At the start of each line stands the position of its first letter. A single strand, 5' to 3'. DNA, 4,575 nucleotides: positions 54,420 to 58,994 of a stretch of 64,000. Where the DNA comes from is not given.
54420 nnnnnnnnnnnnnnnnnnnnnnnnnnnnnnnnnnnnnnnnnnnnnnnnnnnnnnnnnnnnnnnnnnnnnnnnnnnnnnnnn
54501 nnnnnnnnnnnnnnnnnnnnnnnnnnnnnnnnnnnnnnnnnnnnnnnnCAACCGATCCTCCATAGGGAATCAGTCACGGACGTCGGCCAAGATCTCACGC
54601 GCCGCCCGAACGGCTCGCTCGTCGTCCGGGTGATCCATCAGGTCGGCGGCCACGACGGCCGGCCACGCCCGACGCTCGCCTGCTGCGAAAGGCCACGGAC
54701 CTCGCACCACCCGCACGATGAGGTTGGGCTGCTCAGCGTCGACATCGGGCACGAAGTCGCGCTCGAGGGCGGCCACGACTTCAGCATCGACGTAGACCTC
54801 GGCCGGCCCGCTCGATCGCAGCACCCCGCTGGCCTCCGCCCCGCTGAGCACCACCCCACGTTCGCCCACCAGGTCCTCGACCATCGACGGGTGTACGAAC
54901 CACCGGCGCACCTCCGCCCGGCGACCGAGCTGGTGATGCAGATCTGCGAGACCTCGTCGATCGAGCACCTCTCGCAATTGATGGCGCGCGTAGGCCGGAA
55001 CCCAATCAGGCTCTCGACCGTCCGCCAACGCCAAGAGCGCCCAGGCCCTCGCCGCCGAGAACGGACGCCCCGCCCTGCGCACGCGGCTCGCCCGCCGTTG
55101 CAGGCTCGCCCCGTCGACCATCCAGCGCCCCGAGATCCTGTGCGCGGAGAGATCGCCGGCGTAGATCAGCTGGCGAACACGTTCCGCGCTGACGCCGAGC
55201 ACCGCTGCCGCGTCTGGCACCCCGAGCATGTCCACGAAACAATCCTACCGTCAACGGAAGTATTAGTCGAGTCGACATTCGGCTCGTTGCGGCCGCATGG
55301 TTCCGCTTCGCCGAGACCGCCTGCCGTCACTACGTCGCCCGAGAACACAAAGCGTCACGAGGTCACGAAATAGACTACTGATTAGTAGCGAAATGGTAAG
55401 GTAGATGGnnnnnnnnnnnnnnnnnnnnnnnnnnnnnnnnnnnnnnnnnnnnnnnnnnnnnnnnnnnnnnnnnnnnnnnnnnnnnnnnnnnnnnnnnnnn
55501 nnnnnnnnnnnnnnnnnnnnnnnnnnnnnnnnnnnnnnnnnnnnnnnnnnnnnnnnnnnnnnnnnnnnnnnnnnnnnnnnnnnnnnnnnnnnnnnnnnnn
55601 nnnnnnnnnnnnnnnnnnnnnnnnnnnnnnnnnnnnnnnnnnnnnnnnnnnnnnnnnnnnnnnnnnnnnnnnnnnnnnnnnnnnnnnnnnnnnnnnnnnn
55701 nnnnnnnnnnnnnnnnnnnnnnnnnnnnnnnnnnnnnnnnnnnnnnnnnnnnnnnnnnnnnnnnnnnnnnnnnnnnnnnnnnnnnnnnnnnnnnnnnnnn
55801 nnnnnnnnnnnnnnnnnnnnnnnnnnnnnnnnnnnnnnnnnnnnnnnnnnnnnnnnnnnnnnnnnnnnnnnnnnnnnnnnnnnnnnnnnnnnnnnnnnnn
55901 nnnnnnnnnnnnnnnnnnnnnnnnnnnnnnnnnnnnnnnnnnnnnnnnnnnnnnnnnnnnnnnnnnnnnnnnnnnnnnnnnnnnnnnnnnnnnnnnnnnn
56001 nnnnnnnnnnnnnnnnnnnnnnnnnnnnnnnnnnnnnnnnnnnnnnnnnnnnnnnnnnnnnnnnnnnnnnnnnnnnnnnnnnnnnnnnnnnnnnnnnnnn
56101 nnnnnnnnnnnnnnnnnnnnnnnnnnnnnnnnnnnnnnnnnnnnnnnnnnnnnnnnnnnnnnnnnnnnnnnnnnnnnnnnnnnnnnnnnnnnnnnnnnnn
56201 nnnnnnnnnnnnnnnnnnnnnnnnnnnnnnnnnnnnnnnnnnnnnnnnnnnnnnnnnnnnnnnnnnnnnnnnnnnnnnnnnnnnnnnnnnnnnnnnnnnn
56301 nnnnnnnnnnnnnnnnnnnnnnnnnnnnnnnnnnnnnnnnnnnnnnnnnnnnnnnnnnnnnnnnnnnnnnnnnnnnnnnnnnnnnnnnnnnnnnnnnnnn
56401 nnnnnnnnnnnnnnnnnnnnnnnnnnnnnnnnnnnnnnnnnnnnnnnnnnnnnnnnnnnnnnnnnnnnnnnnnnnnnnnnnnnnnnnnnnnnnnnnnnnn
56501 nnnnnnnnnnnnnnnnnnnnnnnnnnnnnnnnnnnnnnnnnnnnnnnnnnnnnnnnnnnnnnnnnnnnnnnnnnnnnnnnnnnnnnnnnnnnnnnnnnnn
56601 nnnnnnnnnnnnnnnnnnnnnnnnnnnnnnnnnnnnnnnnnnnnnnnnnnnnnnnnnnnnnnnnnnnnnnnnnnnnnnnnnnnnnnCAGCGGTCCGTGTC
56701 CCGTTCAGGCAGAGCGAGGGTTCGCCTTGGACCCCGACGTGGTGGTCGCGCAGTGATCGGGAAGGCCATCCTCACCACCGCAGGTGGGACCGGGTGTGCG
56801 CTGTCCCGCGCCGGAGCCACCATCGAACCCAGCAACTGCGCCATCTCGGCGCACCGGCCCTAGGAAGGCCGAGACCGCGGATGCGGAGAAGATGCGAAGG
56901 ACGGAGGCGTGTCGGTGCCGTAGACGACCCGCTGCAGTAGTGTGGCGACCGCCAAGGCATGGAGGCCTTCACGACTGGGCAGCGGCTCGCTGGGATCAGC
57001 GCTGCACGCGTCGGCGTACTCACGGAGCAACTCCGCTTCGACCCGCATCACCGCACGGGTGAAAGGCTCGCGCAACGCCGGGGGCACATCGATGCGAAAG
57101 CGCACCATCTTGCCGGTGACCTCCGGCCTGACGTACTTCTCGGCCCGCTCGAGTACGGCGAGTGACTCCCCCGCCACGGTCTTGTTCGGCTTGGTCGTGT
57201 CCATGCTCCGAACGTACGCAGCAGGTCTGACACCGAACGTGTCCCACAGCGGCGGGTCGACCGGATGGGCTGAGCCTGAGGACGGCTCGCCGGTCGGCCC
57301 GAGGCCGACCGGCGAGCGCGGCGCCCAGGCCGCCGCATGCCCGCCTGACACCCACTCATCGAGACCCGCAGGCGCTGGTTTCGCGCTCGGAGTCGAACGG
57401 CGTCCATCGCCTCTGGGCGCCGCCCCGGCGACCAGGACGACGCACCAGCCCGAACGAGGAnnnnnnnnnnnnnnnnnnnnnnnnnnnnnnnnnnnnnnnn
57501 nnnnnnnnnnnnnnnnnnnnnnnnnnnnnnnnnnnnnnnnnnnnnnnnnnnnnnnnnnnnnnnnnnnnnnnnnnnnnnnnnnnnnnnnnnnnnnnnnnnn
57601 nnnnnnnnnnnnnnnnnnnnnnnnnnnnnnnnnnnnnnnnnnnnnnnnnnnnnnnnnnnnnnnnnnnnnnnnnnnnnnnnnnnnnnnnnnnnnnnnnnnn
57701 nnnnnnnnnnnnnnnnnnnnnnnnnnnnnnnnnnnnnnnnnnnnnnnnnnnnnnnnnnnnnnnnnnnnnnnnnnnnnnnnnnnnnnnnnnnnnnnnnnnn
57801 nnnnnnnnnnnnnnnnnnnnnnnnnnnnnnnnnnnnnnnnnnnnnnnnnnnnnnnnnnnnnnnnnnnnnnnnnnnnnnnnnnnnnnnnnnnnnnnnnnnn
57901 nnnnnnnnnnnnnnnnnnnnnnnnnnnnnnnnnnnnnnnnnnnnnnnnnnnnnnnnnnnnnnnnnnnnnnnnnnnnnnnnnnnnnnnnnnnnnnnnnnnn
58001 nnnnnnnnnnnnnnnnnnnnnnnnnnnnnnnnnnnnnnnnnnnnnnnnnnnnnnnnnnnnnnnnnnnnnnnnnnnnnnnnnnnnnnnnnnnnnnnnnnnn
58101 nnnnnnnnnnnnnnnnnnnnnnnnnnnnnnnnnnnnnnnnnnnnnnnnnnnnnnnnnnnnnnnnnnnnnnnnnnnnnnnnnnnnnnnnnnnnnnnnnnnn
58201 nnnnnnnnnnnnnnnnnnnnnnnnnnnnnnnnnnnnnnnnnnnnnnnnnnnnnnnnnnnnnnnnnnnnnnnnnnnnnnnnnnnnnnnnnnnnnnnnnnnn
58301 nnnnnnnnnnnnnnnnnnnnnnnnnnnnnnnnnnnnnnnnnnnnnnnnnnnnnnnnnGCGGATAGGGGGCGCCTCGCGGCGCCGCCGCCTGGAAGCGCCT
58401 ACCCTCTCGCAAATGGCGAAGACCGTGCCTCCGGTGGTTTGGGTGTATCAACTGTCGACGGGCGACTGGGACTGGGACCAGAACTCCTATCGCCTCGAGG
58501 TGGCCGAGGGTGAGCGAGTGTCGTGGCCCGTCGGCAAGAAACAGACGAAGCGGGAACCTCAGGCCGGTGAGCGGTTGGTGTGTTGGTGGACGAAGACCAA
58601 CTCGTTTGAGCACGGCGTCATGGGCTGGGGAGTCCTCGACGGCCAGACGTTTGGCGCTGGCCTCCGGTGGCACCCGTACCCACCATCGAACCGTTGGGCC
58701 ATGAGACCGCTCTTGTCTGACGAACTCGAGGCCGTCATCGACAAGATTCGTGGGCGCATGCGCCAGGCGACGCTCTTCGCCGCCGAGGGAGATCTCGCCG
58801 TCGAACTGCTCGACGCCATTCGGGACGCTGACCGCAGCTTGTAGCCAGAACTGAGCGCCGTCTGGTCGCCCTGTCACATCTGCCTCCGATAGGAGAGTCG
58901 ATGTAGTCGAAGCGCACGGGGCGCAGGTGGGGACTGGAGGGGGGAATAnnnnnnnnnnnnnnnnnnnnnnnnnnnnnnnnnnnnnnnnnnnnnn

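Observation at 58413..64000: Druantia type III-like pair (1124-aa unknown + giant DEAD/DEAH helicase) preceded by an EVE-like ORF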

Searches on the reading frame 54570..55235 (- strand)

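Call 82: search_protein_families(library=pfam, proteins=[window:54570-55235:-], max_evalue=0.001)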
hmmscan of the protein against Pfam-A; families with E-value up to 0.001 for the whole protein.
window:54570-55235:- (221 aa): 2 families
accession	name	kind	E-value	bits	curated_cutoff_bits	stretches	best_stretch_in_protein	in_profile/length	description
PF12728.13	HTH_17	-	5.7e-09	36.6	27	1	3-47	1-45/51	Helix-turn-helix domain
PF21531.3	Rv2175c_wHTH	-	4.1e-05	23.9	27.1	1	2-40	14-52/57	DNA-binding protein Rv2175c, wHTH domain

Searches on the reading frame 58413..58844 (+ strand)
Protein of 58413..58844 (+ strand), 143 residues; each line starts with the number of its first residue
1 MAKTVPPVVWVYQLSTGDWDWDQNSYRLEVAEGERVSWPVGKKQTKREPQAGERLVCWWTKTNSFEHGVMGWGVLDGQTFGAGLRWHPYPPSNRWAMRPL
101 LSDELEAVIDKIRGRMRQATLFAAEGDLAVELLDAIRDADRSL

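Call 7: search_protein_families(library=pfam, proteins=[window:58413-58844:+], max_evalue=0.1)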
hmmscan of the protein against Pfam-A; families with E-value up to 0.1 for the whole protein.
window:58413-58844:+ (143 aa): 0 families

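Call 8: search_protein_families(library=padloc, proteins=[window:58413-58844:+], max_evalue=0.1)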
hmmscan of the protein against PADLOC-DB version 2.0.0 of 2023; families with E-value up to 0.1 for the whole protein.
window:58413-58844:+ (143 aa): 0 families

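Call 10: search_protein_families(library=ncbifam, proteins=[window:58413-58844:+], max_evalue=0.1)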
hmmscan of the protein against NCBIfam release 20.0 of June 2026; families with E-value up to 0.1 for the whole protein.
window:58413-58844:+ (143 aa): 0 families

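Call 69: find_homologous_proteins(query=window:58413-58844:+, max_evalue=0.01)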
Query window:58413-58844:+ (143 aa): 9 proteins with E <= 0.01 among 81 candidates.
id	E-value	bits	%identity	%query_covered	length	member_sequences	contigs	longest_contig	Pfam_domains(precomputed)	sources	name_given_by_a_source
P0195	3.7e-94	330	100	100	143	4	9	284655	-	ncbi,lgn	-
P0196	9.1e-80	284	84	100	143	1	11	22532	-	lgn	-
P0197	2.8e-77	276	85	99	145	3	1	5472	-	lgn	-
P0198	2.4e-69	250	75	100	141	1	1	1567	-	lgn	-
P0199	2.4e-57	211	67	94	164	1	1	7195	-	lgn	-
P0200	3.1e-56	207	68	93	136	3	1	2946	-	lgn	-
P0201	4.5e-56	207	63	94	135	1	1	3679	-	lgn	-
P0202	9.6e-53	196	65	93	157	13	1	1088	-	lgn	-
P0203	1.8e-51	192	59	93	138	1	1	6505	-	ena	-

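Call 70: find_encoding_contigs(protein=P0196, flank=8000, max_places=3)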
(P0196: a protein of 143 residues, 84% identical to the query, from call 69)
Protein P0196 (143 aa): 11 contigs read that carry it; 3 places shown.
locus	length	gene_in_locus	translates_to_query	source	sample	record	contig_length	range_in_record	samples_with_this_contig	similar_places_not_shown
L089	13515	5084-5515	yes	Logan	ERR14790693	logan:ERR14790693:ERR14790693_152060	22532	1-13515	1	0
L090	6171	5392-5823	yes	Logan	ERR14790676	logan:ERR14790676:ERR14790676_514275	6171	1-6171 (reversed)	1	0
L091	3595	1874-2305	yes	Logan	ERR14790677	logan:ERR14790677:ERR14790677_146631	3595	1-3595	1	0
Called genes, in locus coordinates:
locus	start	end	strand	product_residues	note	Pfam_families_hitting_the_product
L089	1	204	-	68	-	?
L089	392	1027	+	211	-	-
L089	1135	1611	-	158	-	-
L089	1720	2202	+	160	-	-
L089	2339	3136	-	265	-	PF03803:Scramblase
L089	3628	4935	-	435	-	-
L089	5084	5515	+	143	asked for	-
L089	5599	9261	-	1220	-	-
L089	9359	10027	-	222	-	-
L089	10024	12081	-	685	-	PF00270:DEAD, PF04851:ResIII, PF16203:ERCC3_RAD25_C (weak), PF00271:Helicase_C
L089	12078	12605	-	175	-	PF13560:HTH_31, PF01381:HTH_3, PF12844:HTH_19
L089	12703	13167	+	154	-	PF02452:PemK_toxin (weak)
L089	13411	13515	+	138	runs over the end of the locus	-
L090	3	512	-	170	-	?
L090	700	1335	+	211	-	-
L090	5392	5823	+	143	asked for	-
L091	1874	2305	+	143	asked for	-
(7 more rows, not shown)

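Call 71: find_encoding_contigs(protein=P0199, flank=8000, max_places=2)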
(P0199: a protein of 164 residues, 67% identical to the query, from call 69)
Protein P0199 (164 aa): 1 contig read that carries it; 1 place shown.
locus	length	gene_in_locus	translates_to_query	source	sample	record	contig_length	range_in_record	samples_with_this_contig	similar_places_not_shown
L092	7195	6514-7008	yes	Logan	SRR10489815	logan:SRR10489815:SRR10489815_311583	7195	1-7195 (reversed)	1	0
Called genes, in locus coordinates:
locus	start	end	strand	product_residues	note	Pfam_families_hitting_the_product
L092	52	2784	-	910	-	PF04851:ResIII (weak)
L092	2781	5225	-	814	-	PF01555:N6_N4_Mtase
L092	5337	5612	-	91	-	-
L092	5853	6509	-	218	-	PF04326:SLFN_AlbA_2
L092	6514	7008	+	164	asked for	-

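Call 72: find_encoding_contigs(protein=P0203, flank=8000, max_places=2)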
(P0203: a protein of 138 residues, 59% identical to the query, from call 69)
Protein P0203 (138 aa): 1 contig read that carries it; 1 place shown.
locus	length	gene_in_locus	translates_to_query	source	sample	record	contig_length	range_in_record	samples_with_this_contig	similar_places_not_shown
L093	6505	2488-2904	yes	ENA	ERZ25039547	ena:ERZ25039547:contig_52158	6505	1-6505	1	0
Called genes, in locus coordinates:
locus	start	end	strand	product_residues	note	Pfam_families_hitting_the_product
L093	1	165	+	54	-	?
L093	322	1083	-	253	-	-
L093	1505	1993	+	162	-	-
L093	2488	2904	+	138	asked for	-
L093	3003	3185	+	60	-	PF03235:GmrSD_N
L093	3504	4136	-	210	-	-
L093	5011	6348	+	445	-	PF13701:DDE_Tnp_1_4, PF01609:DDE_Tnp_1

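Call 80: search_protein_families(library=pfam, alignment_id=A3, max_evalue=10)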
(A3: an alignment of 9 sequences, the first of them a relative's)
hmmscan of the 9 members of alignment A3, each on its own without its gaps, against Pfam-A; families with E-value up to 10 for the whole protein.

A. member 1, P0195 (143 aa): 0 families

B. families by the number of members that match (of 9 scanned): 2 families
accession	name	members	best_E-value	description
PF25788.1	Ig_Rha78A_N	1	0.039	Rha78A-like, N-terminal immunoglobulin domain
PF22930.1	PDXDC1-like_cen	1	0.22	PDXDC1-like central domain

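Call 85: predict_structure(alignment_id=A3)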
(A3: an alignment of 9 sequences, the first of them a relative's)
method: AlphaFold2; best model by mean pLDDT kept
length: 143 residues; sequences in the alignment: 9
mean_pLDDT: 54.5   pTM: 0.55
mean pLDDT of the five models: 54.5, 53.3, 53.1, 51.7, 51.5
residues with pLDDT >= 90: 0; 70-90: 29; 50-70: 53; < 50: 61
segments of 3 or more residues with pLDDT < 50: 1-3, 15-44, 61-68, 78-97
pLDDT, mean of each block of 10 residues (from residue 1): 57 52 41 36 51 56 45 50 39 43 77 65 74 75 65
secondary structure, 60 per line:
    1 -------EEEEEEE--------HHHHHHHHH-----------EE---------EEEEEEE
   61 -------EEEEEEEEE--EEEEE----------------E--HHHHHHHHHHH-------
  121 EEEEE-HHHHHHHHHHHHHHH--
elements in order: E8-14 H23-31 E54-60 E68-76 E79-83 H103-113 E121-125 H127-141

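Call 87: fold_search(model_id=the predicted structure, library=pdb)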
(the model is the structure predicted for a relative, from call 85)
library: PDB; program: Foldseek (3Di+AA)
matches with E <= 10: 198; with E <= 0.001: 0
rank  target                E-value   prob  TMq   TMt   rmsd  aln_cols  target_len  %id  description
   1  3ctk                  2.0e-01  0.08  0.20  0.13  15.6       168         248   12  Crystal structure of the type 1 RIP bouganin (released 2008-05-27)
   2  5h8k_C                3.7e-01  0.05  0.16  0.10  16.8       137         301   11  Crystal structure of Medicago truncatula N-carbamoylputrescine amidohydrolase (MtCPA) C158S mutant (released 2016-04-20)
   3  7yyj_B                4.7e-01  0.05  0.19  0.15  14.5       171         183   10  Tetragonal crystal structure of YTHDF1 YTH domain (544AVV546 mutant) (released 2023-03-01)
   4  5h8i_C                5.0e-01  0.04  0.16  0.10  17.1       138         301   11  Crystal structure of Medicago truncatula N-carbamoylputrescine amidohydrolase (MtCPA) in complex with N-(dihydroxymeth (released 2016-04-20)
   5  5hyy                  5.7e-01  0.06  0.18  0.08  11.2       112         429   12  Crystal structure of N-terminal amidase (released 2017-01-11)
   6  5k62                  6.1e-01  0.05  0.18  0.08  12.1       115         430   12  Crystal structure of N-terminal amidase C187S (released 2017-01-11)
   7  5k5v                  6.1e-01  0.05  0.18  0.08  12.1       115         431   12  Crystal structure of N-terminal amidase C187S (released 2017-04-05)
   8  5k61                  6.1e-01  0.05  0.18  0.08  12.1       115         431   12  Crystal structure of N-terminal amidase with Gln-Gly peptide (released 2017-04-19)
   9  5k60                  6.5e-01  0.05  0.18  0.08  12.1       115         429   12  Crystal structure of N-terminal amidase with Gln-Val peptide (released 2017-01-11)
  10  5h8i_I                6.5e-01  0.03  0.16  0.09  16.9       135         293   12  Crystal structure of Medicago truncatula N-carbamoylputrescine amidohydrolase (MtCPA) in complex with N-(dihydroxymeth (released 2016-04-20)
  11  5h8k_B                7.4e-01  0.02  0.15  0.09  18.2       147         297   11  Crystal structure of Medicago truncatula N-carbamoylputrescine amidohydrolase (MtCPA) C158S mutant (released 2016-04-20)
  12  4wsn_F                7.9e-01  0.02  0.13  0.09  16.4       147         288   14  Crystal structure of the COP9 signalosome, a P1 crystal form (released 2015-12-23)
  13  8pv1_Cf               8.4e-01  0.07  0.19  0.11   9.8        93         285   12  Chaetomium thermophilum pre-60S State 6 - pre-5S rotation - L1 intermediate - composite structure (released 2023-11-15)
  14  6vlz_k                8.4e-01  0.05  0.16  0.21  12.1       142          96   15  Structure of the human mitochondrial ribosome-EF-G1 complex (ClassI) (released 2020-08-05)
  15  5k66                  8.4e-01  0.04  0.18  0.08  12.1       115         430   12  Crystal structure of N-terminal amidase with Asn-Glu peptide (released 2017-01-11)
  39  2gbs_MODEL_1_A        2.0e+00  0.05  0.19  0.19   8.6        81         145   15  NMR structure of Rpa0253 from Rhodopseudomonas palustris. Northeast structural genomics consortium target RpR3 (released 2006-04-11)
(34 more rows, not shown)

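Call 88: search_solved_structures(query=A3, max_evalue=10)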
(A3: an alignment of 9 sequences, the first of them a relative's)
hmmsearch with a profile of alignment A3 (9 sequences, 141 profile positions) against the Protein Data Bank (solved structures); distinct sequences matched with E-value up to 10: 0.

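Call 89: search_protein_families(library=phrogs, proteins=[window:58413-58844:+], max_evalue=1)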
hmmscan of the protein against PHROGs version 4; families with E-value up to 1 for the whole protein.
window:58413-58844:+ (143 aa): 1 family
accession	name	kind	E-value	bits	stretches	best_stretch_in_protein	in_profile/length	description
phrog_30387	-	unknown function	0.055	14.7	1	95-141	98-141/159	-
